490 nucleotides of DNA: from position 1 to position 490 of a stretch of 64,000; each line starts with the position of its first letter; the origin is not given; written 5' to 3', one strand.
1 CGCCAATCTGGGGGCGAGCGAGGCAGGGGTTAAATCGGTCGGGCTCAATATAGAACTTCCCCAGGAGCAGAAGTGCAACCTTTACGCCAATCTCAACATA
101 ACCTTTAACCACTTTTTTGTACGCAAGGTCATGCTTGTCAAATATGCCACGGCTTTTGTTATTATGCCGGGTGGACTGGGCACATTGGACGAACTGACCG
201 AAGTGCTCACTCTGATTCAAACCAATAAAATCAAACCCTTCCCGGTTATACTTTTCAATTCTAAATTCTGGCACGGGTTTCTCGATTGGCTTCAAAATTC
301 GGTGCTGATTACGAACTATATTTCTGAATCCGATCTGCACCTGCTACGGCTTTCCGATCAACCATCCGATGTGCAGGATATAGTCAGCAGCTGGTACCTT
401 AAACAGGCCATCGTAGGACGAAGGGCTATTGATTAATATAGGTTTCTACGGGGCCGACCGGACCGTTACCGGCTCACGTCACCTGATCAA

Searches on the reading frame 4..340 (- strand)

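Call 92: search_protein_families(library=padloc, alignment_id=A5, max_evalue=1e-8)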
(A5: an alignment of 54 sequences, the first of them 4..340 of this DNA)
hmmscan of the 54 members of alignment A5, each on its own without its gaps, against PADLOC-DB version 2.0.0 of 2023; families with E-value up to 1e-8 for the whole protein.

A. member 1, window:4-340:- (112 aa): 0 families

B. families by the number of members that match (of 54 scanned): 10 families
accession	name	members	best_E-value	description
PDLC04135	mad3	2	1.9e-31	mads_3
PDLC02203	MzaA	1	6.8e-65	-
PDLC01097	C3a214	1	1.3e-25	GlgB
PDLC04030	PD-T4-2_B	1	3.2e-19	-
PDLC03859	LmuB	1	1.4e-11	-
PDLC02980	AriA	1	3.2e-11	-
PDLC04055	PD-T4-6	1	2e-09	-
PDLC04647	PDC-M43B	1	2.3e-09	-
PDLC02919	HEAT-ARM_XIII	1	2.8e-09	-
PDLC00071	GajA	1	3.6e-09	AAA ATPase domain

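Call 93: search_protein_families(library=pfam, alignment_id=A5, max_evalue=1e-8)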
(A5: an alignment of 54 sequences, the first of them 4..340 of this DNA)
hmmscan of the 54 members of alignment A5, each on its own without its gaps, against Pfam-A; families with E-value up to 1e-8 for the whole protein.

A. member 1, window:4-340:- (112 aa): 0 families

B. families by the number of members that match (of 54 scanned): 82 families (the first 25 are shown)
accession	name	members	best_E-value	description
PF03060.21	NMO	3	2.8e-67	Nitronate monooxygenase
PF13607.11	Succ_CoA_lig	2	9.5e-47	Succinyl-CoA ligase like flavodoxin domain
PF02518.31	HATPase_c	2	9.1e-33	Histidine kinase-, DNA gyrase B-, and HSP90-like ATPase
PF00072.30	Response_reg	2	1.6e-32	Response regulator receiver domain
PF00486.34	Trans_reg_C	2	2.5e-31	Transcriptional regulatory protein, C terminal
PF13380.12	CoA_binding_2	2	4.5e-23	CoA binding domain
PF00528.27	BPD_transp_1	2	7.4e-18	Binding-protein-dependent transport system inner membrane component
PF00512.31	HisKA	2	3.3e-16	His Kinase A (phospho-acceptor) domain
PF02629.25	CoA_binding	2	4.3e-15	CoA binding domain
PF00478.31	IMPDH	2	1e-12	IMP dehydrogenase / GMP reductase domain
PF00171.27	Aldedh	1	1.5e-96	Aldehyde dehydrogenase family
PF11794.13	HpaB_N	1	6.4e-82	4-hydroxyphenylacetate 3-hydroxylase N terminal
PF13549.11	ATP-grasp_5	1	1.1e-69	ATP-grasp domain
PF01557.24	FAA_hydrolase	1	3e-68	Fumarylacetoacetate (FAA) hydrolase C-terminal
PF02737.24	3HCDH_N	1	6.9e-61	3-hydroxyacyl-CoA dehydrogenase, NAD binding domain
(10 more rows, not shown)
